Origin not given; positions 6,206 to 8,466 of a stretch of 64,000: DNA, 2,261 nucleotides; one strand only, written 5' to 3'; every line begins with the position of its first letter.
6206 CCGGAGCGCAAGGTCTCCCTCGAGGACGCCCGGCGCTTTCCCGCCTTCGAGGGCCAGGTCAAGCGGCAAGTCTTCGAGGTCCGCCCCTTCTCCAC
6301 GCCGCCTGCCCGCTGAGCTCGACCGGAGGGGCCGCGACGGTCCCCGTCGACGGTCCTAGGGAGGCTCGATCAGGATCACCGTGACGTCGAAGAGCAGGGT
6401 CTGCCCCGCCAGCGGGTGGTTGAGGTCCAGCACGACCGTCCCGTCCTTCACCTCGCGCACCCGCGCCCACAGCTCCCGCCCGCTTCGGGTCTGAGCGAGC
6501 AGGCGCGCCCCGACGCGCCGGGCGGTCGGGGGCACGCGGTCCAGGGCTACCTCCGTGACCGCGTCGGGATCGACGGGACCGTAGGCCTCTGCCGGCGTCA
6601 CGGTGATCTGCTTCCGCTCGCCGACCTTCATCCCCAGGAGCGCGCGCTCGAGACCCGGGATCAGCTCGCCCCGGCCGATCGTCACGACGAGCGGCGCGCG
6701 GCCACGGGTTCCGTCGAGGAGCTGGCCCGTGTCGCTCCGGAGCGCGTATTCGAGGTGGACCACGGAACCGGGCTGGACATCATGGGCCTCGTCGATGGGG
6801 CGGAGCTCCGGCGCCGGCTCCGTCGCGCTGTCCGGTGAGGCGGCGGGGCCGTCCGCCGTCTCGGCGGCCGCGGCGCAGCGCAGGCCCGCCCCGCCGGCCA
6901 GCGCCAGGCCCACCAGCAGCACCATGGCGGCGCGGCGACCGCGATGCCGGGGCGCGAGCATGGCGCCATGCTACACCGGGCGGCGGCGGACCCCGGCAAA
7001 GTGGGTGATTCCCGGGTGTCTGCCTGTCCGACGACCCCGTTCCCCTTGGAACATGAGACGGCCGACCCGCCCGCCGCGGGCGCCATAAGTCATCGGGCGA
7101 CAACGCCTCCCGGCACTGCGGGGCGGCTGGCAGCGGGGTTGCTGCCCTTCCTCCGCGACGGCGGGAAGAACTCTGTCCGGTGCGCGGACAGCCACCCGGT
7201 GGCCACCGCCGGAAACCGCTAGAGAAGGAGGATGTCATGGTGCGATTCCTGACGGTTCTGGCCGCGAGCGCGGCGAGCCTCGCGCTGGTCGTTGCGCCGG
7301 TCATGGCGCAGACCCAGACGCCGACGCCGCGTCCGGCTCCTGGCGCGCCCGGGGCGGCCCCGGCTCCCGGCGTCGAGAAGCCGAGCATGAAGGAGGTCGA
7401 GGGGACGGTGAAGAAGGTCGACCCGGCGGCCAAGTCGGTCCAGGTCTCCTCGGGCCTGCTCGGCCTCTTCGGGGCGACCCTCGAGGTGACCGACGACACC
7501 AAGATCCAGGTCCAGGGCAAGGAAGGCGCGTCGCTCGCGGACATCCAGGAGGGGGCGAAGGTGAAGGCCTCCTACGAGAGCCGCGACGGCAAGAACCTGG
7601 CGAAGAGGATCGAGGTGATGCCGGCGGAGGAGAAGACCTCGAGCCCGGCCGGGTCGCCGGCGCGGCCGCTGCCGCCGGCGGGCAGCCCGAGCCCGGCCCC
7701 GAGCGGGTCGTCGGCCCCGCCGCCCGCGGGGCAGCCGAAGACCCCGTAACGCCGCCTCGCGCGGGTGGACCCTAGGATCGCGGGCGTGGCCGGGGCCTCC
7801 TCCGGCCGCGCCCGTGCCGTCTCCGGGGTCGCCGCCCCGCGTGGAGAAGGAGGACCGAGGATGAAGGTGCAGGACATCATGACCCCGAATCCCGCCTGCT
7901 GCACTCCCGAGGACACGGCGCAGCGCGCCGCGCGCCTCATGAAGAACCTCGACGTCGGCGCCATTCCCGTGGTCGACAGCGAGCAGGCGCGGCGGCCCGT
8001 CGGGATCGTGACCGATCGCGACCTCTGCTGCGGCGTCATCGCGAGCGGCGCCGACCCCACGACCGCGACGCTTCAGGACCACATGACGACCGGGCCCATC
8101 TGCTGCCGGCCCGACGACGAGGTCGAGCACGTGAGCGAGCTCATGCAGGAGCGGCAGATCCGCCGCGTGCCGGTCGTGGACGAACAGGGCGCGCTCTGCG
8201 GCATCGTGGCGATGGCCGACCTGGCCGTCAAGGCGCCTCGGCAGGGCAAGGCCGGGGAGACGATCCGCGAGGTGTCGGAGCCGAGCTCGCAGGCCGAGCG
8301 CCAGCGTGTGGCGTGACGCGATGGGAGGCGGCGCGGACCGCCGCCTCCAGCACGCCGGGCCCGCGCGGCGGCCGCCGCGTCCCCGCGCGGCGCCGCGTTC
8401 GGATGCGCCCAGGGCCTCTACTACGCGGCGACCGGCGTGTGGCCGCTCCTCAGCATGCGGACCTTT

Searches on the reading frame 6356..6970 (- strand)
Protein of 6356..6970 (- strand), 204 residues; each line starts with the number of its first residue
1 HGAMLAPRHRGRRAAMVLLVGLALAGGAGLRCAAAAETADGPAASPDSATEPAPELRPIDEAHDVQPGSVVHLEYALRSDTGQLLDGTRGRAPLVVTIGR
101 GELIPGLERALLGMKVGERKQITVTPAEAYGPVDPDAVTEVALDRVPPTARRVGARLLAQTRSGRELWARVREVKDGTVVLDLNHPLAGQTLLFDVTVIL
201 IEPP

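Call 51: search_protein_families(library=pfam, proteins=[window:6356-6970:-], max_evalue=0.00001)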
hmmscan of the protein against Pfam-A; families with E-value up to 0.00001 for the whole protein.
window:6356-6970:- (204 aa): 1 family
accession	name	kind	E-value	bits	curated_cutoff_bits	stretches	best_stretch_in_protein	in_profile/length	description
PF00254.34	FKBP_C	-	8.3e-16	58.5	21.1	1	65-151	5-74/94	FKBP-type peptidyl-prolyl cis-trans isomerase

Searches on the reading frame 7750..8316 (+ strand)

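Call 51: search_protein_families(library=pfam, proteins=[window:7750-8316:+], max_evalue=0.00001)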
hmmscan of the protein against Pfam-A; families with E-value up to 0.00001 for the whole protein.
window:7750-8316:+ (188 aa): 1 family
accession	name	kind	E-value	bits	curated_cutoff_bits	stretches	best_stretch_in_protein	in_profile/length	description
PF00571.33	CBS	-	2.9e-30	104.8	24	2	40-92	1-51/57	CBS domain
